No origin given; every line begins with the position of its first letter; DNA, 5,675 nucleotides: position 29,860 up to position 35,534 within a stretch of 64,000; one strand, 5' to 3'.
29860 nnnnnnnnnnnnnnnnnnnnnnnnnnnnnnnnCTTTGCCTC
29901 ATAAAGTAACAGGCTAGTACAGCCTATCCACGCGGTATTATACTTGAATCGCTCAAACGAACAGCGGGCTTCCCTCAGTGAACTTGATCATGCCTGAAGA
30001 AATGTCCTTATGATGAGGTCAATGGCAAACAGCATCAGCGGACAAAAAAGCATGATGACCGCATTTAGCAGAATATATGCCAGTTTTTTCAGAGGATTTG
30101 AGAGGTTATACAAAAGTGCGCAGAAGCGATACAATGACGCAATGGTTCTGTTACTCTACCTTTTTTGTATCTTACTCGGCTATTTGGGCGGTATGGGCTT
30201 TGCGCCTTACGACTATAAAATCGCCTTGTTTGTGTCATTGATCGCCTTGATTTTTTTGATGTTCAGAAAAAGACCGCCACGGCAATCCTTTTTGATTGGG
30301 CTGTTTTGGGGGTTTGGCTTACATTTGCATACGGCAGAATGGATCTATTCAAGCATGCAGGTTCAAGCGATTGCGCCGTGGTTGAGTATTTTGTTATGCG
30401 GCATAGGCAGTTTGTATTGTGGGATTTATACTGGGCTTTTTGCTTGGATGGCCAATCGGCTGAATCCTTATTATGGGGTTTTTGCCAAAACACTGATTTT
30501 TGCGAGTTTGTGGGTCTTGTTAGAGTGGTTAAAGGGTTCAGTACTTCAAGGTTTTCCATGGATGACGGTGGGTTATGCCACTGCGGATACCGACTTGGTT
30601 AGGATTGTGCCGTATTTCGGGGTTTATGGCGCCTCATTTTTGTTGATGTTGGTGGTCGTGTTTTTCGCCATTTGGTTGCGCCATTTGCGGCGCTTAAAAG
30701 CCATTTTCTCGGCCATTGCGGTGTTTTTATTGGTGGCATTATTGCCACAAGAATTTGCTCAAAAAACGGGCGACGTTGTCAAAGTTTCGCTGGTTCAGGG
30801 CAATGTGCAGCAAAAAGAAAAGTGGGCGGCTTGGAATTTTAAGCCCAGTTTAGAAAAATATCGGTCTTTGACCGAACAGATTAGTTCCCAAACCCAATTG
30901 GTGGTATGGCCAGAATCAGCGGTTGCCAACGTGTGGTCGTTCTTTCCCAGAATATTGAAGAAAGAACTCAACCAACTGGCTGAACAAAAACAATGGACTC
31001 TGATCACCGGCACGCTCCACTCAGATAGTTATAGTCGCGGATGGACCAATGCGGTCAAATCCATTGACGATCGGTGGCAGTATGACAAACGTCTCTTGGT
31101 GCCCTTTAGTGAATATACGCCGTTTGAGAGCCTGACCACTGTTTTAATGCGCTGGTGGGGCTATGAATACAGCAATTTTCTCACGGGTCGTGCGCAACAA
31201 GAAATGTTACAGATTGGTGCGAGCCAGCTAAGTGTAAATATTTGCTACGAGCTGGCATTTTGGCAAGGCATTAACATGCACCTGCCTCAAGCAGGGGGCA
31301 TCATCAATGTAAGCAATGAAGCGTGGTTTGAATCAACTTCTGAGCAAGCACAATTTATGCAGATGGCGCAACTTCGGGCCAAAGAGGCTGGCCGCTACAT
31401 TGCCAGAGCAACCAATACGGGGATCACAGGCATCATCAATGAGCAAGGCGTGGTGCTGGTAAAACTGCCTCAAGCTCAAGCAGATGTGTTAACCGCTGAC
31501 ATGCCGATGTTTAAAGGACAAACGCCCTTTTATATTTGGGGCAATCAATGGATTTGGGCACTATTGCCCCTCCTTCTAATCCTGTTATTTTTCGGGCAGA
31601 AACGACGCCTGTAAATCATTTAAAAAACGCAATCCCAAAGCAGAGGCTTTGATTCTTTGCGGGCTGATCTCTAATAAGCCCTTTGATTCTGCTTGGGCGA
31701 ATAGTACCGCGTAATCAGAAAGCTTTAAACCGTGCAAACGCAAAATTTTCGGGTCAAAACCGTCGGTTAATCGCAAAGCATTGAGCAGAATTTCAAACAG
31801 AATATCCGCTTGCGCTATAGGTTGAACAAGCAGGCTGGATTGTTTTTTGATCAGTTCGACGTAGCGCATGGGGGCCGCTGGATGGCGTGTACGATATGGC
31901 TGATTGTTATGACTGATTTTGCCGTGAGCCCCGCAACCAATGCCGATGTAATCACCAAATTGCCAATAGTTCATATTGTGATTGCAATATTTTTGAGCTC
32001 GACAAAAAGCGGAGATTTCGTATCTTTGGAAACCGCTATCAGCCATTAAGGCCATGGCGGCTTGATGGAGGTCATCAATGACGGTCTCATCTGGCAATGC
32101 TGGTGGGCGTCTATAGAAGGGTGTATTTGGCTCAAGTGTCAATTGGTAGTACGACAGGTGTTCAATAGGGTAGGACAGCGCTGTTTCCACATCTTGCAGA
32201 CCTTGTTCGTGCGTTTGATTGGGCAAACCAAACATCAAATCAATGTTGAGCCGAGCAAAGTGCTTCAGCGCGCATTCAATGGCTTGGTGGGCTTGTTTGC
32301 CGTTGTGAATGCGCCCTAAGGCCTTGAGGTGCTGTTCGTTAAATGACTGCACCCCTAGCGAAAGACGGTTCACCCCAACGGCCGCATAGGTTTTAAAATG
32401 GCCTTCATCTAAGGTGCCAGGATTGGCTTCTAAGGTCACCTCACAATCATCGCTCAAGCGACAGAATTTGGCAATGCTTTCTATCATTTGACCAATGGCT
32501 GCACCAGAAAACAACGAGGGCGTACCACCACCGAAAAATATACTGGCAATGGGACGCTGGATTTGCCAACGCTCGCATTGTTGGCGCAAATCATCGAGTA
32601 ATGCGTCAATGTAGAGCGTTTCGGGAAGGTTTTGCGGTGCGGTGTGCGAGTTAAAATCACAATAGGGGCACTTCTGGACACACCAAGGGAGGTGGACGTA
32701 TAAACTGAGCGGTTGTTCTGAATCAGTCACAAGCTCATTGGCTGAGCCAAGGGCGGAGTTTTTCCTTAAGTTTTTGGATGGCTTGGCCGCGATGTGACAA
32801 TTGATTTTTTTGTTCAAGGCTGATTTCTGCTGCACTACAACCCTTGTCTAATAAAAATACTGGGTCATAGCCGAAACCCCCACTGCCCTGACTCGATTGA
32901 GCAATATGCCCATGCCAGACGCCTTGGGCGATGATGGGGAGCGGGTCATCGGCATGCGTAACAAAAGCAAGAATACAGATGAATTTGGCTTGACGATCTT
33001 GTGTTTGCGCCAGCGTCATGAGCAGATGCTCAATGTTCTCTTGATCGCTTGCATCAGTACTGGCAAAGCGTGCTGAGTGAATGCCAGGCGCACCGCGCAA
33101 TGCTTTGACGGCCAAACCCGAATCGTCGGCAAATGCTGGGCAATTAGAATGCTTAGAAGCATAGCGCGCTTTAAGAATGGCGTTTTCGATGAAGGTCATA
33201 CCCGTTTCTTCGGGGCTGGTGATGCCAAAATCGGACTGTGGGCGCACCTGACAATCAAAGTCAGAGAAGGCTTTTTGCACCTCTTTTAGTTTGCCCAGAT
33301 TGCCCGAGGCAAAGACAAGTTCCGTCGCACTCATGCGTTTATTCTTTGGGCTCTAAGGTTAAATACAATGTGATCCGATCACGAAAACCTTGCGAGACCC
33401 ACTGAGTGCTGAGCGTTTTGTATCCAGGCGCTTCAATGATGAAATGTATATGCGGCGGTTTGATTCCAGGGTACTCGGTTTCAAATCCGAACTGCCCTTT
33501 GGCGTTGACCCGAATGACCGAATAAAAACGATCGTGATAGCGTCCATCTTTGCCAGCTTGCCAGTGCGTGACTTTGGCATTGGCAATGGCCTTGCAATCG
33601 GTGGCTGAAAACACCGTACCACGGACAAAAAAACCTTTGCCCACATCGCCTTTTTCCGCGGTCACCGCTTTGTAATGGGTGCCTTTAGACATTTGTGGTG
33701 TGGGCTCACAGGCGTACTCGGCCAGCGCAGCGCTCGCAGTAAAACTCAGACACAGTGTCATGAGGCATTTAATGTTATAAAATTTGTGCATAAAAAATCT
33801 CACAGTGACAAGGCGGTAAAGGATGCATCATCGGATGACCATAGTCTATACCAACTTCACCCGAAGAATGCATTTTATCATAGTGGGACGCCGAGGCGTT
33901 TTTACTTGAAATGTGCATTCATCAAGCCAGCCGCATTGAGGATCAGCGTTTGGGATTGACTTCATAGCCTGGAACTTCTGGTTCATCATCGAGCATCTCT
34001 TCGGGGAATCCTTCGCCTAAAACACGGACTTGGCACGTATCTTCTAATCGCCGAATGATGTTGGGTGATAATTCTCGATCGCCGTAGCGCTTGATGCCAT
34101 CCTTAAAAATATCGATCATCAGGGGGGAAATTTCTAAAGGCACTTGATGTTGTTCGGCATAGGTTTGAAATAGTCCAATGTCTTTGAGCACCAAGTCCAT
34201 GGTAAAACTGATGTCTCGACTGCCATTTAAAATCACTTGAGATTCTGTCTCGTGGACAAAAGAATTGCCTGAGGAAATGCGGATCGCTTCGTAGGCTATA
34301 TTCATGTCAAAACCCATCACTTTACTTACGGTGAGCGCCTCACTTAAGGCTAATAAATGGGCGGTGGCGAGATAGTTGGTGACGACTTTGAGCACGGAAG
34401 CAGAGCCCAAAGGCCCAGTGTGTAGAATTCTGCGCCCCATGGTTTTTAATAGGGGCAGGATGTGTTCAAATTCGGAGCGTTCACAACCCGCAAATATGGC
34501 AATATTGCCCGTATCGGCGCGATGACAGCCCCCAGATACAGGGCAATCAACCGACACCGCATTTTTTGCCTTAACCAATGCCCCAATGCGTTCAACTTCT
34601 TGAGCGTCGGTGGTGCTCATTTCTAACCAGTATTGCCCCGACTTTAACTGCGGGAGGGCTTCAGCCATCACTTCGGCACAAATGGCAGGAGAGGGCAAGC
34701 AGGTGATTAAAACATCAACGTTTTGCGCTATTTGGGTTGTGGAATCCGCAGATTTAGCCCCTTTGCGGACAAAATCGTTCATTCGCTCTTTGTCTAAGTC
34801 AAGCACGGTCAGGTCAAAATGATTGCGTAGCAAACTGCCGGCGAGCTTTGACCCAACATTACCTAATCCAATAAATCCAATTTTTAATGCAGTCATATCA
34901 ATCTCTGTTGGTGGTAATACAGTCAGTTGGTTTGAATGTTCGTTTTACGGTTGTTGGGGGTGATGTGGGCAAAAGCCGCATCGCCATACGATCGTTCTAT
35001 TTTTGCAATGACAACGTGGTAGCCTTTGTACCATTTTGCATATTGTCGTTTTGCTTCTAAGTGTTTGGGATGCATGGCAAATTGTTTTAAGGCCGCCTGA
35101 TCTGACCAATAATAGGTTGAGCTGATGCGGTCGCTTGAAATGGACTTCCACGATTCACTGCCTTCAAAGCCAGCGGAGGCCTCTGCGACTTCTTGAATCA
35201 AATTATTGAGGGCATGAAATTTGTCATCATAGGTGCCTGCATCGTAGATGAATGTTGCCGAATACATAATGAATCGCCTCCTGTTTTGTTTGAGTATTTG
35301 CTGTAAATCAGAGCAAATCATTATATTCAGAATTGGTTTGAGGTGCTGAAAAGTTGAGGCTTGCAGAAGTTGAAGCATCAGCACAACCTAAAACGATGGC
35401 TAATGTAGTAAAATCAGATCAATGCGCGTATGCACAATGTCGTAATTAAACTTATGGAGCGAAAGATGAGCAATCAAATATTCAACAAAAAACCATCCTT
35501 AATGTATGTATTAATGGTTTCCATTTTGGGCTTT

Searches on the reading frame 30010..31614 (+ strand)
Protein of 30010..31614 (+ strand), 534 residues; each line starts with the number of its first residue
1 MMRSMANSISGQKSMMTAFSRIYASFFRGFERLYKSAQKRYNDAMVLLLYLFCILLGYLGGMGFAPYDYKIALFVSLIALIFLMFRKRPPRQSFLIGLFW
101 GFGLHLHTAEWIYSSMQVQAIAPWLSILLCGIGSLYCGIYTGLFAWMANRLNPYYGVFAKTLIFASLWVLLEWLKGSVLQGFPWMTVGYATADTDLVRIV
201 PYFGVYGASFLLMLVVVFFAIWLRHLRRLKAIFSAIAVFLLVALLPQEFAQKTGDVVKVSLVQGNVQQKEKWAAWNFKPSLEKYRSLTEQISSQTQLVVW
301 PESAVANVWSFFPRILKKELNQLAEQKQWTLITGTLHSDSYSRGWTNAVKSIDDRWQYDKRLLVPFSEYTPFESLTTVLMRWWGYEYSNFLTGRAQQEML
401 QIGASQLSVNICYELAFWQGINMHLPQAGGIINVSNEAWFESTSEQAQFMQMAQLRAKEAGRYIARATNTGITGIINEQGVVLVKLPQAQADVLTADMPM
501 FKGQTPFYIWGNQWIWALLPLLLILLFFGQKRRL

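Call 56: search_protein_families(library=pfam, proteins=[window:30010-31614:+], max_evalue=0.00001)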
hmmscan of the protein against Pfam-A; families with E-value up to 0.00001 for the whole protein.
window:30010-31614:+ (534 aa): 2 families
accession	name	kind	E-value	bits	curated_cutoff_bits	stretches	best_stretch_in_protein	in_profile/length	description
PF20154.4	LNT_N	-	8.1e-32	111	27.1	1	57-216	2-157/159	Apolipoprotein N-acyltransferase N-terminal domain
PF00795.27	CN_hydrolase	-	5.5e-22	78.8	23.2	1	258-499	1-247/256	Carbon-nitrogen hydrolase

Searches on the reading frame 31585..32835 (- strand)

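Call 56: search_protein_families(library=pfam, proteins=[window:31585-32835:-], max_evalue=0.00001)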
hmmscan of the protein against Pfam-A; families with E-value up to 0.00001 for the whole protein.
window:31585-32835:- (416 aa): 2 families
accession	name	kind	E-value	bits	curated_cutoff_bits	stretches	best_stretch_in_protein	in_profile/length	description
PF04055.27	Radical_SAM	-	6e-24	85.5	29.5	1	46-211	1-158/166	Radical SAM superfamily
PF06969.22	HemN_C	-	3.8e-06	27.3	24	1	342-404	3-67/67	HemN C-terminal domain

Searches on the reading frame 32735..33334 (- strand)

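Call 56: search_protein_families(library=pfam, proteins=[window:32735-33334:-], max_evalue=0.00001)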
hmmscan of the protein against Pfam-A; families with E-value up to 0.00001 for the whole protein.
window:32735-33334:- (199 aa): 1 family
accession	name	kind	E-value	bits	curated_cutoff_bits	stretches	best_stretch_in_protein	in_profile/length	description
PF01725.21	Ham1p_like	-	3.9e-60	203.4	22.5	1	6-191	1-185/186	Ham1 family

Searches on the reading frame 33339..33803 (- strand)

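Call 56: search_protein_families(library=pfam, proteins=[window:33339-33803:-], max_evalue=0.00001)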
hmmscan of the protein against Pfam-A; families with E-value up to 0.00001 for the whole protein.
window:33339-33803:- (154 aa): 1 family
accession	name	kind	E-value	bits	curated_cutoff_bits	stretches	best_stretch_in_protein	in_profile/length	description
PF00775.27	Dioxygenase_C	-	7.3e-09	35.8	27.3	0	49-91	21-62/182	Dioxygenase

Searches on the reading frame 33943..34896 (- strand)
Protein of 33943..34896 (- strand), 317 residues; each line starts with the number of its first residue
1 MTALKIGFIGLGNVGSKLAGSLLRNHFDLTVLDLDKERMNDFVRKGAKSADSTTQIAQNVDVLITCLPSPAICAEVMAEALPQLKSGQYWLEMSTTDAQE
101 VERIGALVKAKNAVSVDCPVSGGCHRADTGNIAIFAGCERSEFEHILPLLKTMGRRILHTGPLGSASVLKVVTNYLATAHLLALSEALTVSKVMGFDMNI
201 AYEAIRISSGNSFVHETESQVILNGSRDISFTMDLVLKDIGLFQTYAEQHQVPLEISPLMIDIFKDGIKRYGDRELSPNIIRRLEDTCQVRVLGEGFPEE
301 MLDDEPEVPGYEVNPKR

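Call 56: search_protein_families(library=pfam, proteins=[window:33943-34896:-], max_evalue=0.00001)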
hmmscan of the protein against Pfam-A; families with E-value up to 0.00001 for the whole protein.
window:33943-34896:- (317 aa): 3 families
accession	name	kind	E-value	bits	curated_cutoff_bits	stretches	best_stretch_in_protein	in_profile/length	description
PF03446.21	NAD_binding_2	-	4.6e-38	131.2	21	1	5-161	1-161/161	NAD binding domain of 6-phosphogluconate dehydrogenase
PF14833.11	NAD_binding_11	-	1.6e-20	74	30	1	164-274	1-112/122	NAD-binding of NADP-dependent 3-hydroxyisobutyrate dehydrogenase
PF03807.23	F420_oxidored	-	1.9e-06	28.8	21.6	1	5-86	1-84/94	NADP oxidoreductase coenzyme F420-dependent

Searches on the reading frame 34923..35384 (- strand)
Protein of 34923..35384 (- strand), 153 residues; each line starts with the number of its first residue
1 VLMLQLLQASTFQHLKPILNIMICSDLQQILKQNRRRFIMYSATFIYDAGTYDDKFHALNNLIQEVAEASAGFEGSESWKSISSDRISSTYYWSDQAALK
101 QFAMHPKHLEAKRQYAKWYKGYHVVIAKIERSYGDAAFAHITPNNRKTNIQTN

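Call 56: search_protein_families(library=pfam, proteins=[window:34923-35384:-], max_evalue=0.00001)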
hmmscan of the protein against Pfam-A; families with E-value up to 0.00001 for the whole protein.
window:34923-35384:- (153 aa): 1 family
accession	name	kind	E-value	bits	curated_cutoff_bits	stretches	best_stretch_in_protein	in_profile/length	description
PF13826.12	Monooxy_af470-like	-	2.3e-06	28.3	25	1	54-122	21-89/118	Monooxygenase af470-like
